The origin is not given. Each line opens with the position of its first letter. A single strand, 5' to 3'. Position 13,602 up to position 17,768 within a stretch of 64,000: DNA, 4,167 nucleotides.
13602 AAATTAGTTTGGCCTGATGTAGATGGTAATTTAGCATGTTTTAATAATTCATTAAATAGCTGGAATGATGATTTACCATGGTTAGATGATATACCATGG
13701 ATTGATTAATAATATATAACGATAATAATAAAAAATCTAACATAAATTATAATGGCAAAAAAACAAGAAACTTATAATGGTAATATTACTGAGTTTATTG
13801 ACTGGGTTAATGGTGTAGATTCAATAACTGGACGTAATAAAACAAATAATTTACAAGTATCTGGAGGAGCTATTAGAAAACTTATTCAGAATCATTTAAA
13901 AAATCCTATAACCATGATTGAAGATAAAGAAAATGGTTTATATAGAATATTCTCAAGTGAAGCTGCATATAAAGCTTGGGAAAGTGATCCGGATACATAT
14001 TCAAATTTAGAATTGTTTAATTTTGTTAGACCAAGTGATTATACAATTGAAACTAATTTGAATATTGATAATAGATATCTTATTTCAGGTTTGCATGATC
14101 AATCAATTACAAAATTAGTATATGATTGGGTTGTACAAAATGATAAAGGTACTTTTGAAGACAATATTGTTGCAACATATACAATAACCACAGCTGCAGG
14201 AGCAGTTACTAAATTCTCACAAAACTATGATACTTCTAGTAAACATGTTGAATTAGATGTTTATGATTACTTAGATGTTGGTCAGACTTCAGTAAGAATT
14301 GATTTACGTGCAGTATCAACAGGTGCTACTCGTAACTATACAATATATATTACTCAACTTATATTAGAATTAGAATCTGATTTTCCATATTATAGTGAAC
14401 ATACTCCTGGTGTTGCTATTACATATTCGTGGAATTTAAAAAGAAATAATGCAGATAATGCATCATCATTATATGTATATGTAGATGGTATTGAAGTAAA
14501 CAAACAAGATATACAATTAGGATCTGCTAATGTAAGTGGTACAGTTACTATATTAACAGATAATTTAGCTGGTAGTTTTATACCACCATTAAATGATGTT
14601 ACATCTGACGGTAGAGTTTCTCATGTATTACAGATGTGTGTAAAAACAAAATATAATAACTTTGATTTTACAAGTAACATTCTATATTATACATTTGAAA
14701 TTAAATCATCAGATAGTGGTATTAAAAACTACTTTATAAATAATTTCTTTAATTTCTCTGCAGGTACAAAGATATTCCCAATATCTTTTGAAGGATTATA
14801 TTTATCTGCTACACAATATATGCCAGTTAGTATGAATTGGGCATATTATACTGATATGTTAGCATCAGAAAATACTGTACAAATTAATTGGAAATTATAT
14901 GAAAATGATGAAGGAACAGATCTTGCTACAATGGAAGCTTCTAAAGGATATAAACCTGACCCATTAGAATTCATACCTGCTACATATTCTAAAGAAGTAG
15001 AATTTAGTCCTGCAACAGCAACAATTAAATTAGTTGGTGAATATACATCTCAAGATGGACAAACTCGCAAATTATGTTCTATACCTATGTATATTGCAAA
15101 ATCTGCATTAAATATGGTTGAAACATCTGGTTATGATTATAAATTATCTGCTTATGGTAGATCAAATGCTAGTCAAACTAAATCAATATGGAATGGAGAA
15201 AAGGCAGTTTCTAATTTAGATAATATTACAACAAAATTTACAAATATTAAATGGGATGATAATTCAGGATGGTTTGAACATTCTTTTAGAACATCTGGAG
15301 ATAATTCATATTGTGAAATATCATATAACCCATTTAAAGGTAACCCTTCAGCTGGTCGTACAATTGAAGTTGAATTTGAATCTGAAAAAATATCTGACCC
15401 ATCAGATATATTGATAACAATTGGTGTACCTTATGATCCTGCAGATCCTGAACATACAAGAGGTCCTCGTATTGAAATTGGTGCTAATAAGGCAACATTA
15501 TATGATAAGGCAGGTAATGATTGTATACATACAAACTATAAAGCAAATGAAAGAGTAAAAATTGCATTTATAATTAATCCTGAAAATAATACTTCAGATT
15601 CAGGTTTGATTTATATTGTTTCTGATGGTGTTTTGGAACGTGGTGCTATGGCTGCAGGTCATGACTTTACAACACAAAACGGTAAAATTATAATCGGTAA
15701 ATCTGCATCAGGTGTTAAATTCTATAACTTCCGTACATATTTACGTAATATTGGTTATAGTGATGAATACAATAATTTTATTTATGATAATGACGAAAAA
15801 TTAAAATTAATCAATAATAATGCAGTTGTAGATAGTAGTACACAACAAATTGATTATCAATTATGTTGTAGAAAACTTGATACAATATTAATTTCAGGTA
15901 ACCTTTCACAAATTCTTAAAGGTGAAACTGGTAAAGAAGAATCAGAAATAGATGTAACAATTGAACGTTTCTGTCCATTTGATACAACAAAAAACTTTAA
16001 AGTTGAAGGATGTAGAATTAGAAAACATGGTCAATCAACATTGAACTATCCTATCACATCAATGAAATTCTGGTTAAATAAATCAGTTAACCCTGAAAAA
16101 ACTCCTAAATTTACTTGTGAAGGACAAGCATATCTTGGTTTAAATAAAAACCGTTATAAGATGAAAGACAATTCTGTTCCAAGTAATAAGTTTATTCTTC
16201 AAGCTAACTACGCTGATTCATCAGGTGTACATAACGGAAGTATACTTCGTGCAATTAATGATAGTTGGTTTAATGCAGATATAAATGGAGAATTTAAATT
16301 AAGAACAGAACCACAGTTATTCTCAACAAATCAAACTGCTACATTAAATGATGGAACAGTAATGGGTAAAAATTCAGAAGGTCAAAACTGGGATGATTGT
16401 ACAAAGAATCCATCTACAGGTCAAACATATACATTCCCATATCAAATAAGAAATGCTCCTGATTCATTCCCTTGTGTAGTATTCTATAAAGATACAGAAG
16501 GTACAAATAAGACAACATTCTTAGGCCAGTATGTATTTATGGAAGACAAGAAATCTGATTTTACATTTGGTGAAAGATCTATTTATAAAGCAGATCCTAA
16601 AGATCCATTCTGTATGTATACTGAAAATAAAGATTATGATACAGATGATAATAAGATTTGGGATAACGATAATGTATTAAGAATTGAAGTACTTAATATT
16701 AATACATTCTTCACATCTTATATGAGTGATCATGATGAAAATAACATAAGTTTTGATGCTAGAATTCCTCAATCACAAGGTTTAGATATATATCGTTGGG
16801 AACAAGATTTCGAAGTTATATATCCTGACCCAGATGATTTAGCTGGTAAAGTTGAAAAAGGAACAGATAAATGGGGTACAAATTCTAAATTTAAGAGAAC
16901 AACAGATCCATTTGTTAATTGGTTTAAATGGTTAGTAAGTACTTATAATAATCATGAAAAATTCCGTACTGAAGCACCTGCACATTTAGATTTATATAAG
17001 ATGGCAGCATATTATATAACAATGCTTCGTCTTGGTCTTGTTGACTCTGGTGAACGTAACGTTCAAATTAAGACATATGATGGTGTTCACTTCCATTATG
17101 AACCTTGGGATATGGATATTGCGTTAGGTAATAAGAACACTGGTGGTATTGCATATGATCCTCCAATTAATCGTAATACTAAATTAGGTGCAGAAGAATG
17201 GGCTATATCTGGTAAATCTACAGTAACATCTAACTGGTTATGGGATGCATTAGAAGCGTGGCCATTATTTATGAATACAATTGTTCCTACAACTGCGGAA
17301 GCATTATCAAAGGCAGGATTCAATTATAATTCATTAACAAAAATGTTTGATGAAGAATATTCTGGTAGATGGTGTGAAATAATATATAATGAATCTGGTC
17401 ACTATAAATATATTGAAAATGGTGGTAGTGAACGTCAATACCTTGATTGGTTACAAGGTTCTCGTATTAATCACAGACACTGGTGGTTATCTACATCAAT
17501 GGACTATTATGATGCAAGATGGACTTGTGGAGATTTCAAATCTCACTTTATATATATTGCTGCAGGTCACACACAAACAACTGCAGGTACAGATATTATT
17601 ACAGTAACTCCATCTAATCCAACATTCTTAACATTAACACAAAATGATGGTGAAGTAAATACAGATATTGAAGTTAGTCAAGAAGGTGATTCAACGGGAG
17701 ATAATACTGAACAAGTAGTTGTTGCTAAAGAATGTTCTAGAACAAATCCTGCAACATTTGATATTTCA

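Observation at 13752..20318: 2188-aa structural giant with a His/Trp/Asp-rich central region and an LRR-like C-terminus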

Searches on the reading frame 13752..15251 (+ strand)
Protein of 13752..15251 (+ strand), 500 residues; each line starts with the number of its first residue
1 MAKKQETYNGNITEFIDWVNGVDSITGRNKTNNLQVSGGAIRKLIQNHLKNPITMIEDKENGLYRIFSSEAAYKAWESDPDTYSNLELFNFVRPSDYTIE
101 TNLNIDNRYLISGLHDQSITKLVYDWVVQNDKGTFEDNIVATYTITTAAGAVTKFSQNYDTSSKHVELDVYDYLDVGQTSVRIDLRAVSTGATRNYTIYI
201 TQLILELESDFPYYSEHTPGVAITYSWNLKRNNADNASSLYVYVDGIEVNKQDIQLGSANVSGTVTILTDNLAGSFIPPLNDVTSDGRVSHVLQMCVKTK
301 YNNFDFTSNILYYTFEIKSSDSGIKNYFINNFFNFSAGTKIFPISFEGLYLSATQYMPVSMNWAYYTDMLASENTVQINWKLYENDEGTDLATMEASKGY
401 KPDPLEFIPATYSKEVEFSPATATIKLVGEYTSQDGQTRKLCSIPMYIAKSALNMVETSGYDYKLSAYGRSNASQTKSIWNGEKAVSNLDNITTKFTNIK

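Call 24: search_protein_families(library=pfam, proteins=[window:13752-15251:+], max_evalue=5)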
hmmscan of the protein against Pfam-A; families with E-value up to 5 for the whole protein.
window:13752-15251:+ (500 aa): 0 families

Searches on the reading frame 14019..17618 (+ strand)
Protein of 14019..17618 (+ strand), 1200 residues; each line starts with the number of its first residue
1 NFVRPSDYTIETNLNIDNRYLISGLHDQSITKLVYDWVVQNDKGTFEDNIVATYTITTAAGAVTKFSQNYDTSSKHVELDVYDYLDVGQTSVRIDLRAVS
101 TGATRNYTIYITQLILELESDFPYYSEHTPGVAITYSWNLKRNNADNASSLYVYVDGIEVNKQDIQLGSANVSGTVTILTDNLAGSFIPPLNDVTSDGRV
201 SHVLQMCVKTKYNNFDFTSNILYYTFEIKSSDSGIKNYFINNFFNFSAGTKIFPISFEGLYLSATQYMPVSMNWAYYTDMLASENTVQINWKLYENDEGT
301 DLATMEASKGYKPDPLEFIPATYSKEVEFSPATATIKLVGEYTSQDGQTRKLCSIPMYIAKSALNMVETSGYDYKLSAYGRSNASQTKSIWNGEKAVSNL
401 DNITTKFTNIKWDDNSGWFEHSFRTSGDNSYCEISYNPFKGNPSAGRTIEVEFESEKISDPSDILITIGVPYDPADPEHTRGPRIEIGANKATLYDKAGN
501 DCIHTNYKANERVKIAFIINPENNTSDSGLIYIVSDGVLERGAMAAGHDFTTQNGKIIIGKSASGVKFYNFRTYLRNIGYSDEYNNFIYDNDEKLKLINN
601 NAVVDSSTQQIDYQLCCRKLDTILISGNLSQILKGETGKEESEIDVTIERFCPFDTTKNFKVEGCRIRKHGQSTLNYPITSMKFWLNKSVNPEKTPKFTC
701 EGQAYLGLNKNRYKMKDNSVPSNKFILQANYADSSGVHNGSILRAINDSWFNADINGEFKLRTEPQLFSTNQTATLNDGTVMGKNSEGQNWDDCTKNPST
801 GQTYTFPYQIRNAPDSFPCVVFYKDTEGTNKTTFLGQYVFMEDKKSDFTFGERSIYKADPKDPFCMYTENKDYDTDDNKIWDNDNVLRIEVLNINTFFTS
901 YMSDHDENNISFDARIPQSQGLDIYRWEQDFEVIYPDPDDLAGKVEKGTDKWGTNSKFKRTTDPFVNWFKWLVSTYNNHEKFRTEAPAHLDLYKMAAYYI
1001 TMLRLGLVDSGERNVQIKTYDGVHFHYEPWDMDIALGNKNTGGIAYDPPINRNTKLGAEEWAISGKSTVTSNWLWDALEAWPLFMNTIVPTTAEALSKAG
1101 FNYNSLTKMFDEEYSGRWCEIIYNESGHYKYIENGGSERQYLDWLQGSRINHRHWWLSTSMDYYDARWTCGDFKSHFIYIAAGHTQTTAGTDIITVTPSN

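Call 36: predict_structure(alignment_id=A2)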
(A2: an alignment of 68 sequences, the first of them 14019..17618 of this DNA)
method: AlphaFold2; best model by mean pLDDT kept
length: 1200 residues; sequences in the alignment: 68
mean_pLDDT: 88.5   pTM: 0.82
mean pLDDT of the five models: 88.5, 88.0, 87.5, 85.8, 84.8
residues with pLDDT >= 90: 672; 70-90: 464; 50-70: 60; < 50: 4
segments of 3 or more residues with pLDDT < 50: none
pLDDT, mean of each block of 10 residues (from residue 1): 68 88 73 90 86 86 80 84 84 90 90 90 91 93 87 88 86 92 84 77 90 83 89 81 80 55 83 88 82 89 88 89 81 88 83 88 72 92 88 87 94 92 94 95 93 93 94 73 93 94 94 96 91 95 92 94 95 94 91 83 82 88 93 84 95 86 95 71 94 91 85 91 93 77 95 97 97 96 95 91 92 94 89 92 92 94 94 93 94 93 95 87 88 89 79 88 96 98 98 98 93 92 94 87 85 90 92 97 97 97 94 91 92 80 87 94 91 73 63 63
secondary structure, 60 per line:
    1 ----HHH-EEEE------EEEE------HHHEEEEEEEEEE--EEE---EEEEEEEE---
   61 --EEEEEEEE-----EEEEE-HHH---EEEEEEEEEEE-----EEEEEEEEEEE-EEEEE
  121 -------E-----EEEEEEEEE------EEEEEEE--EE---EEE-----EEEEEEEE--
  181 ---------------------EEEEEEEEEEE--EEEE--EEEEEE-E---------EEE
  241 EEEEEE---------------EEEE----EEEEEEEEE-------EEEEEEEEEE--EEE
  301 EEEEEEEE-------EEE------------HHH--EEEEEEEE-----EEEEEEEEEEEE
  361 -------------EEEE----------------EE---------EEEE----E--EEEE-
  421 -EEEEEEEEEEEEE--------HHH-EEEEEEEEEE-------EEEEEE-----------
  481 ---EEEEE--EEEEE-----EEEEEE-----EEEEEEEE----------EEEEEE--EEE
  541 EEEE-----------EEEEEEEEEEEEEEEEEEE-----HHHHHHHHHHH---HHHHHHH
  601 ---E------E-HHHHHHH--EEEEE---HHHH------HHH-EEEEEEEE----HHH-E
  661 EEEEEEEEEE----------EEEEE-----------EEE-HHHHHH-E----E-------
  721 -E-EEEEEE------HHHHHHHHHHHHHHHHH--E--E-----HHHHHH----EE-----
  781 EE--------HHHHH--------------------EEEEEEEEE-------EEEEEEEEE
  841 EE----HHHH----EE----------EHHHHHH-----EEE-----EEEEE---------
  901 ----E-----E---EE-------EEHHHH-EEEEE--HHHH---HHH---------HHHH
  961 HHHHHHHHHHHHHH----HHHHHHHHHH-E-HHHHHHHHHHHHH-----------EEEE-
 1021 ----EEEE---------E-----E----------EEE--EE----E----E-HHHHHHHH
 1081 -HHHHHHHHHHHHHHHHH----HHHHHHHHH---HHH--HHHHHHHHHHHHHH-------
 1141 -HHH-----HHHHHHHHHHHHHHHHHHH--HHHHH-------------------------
elements in order (helices of 4 or more, strands of 3 or more residues): E9-12 E19-22 E32-41 E44-46 E50-57 E63-70 E76-80 E88-98 E104-114 E116-120 E134-142 E149-155 E163-165 E171-178 E202-212 E215-218 E221-226 E238-246 E262-265 E270-278 E286-295 E298-308 E316-318 E336-343 E349-360 E374-377 E405-408 E416-419 E422-434 E447-456 E464-469 E484-488 E491-495 E501-506 E512-519 E530-535 E538-544 E556-574 H580-590 H594-600 H613-619 E622-626 H630-633 E644-651 E660-670 E681-685 E697-699 H701-706 E724-729 H736-752 H764-769 H791-795 E816-824 E832-842 H847-850 H868-873 E879-881 E887-891 H926-929 E931-935 H938-941 H957-974 H979-988 H992-1004 E1016-1019 E1025-1028 E1055-1057 H1073-1080 H1082-1098 H1103-1111 H1120-1133 H1150-1168 H1171-1175

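Call 39: fold_search(model_id=the predicted structure, library=pdb)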
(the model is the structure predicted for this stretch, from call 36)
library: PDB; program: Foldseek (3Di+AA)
matches with E <= 10: 1870; with E <= 0.001: 362
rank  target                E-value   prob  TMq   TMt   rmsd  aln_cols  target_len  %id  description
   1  5jpm_A                7.2e-12  1.00  0.12  0.18  18.8       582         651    8  Structure of the complex of human complement C4 with MASP-2 rebuilt using iMDFF (released 2016-08-10)
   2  9u61_E                2.7e-10  1.00  0.12  0.10  25.8       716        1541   10  CP/MBL pathways C3 convertase C4b2a and C3 complex (released 2026-01-14)
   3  7b2m_A                5.3e-10  1.00  0.13  0.20  19.4       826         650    8  Cryo-EM structure of complement C4b in complex with nanobody E3 (released 2022-03-02)
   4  3g6j_A                8.7e-10  1.00  0.12  0.18  20.9       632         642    8  C3b in complex with a C3b specific Fab (released 2009-03-10)
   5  3pvm_B                2.1e-09  1.00  0.10  0.10  24.6       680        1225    8  Structure of Complement C5 in Complex with CVF (released 2011-01-19)
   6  3prx_B                2.2e-09  1.00  0.10  0.10  24.5       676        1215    8  Structure of Complement C5 in Complex with CVF and SSL7 (released 2011-01-19)
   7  7zgj_A                2.4e-09  1.00  0.11  0.18  22.9       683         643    8  Trypanosoma brucei gambiense ISG65 in complex with human complement component C3 (released 2023-04-05)
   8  8cem_F                2.7e-09  1.00  0.12  0.18  19.9       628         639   10  Structure of bovine native C3, re-refinement (released 2023-04-05)
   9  9u61_C                2.8e-09  1.00  0.11  0.17  22.2       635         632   10  CP/MBL pathways C3 convertase C4b2a and C3 complex (released 2026-01-14)
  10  9fx3_A                3.0e-09  1.00  0.13  0.13  24.7       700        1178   10  Structure of active human CD109 (released 2025-03-19)
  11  7q5z                  3.1e-09  1.00  0.10  0.10  21.6       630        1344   10  Cryo-EM structure of native human A2ML1 (released 2022-04-20)
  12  8wa2_E                3.3e-09  1.00  0.12  0.11  20.6       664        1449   10  cryo-EM structure of native mastigonemes isolated from Chlamydomonas reinhardtii at 3.0 angstrom resolution (released 2024-04-10)
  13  8wa2_F                3.4e-09  1.00  0.12  0.11  21.1       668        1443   10  cryo-EM structure of native mastigonemes isolated from Chlamydomonas reinhardtii at 3.0 angstrom resolution (released 2024-04-10)
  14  5hcc_B                4.0e-09  1.00  0.13  0.20  19.7       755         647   10  Ternary complex of human Complement C5 with Ornithodoros moubata OmCI and Dermacentor andersoni RaCI3. (released 2016-03-30)
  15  7q62_B                5.1e-09  1.00  0.09  0.12  20.5       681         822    8  Structure of TEV cleaved A2ML1 dimer (A2ML1-TT dimer) (released 2022-04-20)
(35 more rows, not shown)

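Call 47: search_solved_structures(query=A2, max_evalue=10, show_alignments=5)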
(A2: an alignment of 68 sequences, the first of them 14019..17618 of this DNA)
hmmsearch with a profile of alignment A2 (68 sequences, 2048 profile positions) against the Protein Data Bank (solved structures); distinct sequences matched with E-value up to 10: 3.
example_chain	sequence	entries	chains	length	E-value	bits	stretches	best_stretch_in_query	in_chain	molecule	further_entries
4fs7_A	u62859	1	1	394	0.17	12.1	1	1916-1973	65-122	Uncharacterized protein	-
7e5b_A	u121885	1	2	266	0.38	11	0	1379-1440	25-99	Repebody (Rb-B7)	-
9qlv_A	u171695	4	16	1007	0.93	9.7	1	1406-1527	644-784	Disease resistance protein ADR2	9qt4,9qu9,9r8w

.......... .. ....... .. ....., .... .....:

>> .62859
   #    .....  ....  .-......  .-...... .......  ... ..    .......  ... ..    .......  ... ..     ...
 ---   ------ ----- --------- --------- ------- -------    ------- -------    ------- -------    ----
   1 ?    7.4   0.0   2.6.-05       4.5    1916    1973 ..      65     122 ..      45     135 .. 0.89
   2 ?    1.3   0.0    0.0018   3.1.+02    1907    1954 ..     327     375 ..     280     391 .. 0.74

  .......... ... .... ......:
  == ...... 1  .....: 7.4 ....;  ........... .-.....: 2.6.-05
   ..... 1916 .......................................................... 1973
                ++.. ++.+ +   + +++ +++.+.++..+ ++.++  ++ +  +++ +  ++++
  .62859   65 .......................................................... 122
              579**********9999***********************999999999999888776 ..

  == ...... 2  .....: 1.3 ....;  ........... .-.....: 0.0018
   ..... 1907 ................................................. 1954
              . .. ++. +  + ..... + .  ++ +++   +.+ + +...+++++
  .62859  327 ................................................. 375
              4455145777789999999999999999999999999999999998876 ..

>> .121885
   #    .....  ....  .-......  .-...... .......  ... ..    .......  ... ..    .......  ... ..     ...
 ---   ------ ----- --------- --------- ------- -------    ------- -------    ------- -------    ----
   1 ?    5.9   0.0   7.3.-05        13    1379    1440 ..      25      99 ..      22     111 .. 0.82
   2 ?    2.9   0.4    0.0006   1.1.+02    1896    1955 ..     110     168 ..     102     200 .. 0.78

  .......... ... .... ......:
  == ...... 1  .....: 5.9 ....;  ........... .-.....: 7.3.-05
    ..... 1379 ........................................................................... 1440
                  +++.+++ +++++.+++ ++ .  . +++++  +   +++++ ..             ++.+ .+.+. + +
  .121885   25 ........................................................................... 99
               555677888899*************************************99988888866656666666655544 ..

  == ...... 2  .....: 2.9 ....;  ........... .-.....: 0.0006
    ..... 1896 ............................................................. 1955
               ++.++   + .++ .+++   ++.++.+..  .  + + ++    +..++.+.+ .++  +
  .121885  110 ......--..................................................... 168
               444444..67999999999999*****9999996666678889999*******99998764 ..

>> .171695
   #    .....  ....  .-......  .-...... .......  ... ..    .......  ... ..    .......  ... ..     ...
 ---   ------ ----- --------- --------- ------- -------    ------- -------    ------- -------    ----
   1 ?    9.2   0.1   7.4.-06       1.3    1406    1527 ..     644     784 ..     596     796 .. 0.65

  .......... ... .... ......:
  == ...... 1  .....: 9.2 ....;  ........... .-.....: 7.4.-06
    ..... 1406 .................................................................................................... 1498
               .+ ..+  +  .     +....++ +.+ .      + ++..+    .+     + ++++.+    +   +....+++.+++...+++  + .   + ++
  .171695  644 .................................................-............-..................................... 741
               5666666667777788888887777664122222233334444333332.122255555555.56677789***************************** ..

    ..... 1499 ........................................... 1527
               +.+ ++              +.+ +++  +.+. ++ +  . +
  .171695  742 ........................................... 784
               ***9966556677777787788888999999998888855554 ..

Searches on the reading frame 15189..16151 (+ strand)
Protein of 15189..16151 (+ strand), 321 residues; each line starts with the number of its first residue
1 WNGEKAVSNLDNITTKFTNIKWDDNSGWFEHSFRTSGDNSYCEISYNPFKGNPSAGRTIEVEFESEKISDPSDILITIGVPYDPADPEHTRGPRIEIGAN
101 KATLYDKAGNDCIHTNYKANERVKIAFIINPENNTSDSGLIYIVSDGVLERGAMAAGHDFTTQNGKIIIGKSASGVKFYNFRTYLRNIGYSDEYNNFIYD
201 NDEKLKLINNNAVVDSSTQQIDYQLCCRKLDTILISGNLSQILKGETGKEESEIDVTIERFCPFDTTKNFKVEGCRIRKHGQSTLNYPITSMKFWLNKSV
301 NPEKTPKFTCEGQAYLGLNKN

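Call 24: search_protein_families(library=pfam, proteins=[window:15189-16151:+], max_evalue=5)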
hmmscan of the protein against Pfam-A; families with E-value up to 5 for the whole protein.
window:15189-16151:+ (321 aa): 1 family
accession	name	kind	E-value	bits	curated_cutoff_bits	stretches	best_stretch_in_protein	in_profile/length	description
PF19331.4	MCCA_BT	-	0.2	11.6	27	1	36-84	36-85/165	Methylcrotonoyl-CoA carboxylase subunit alpha BT domain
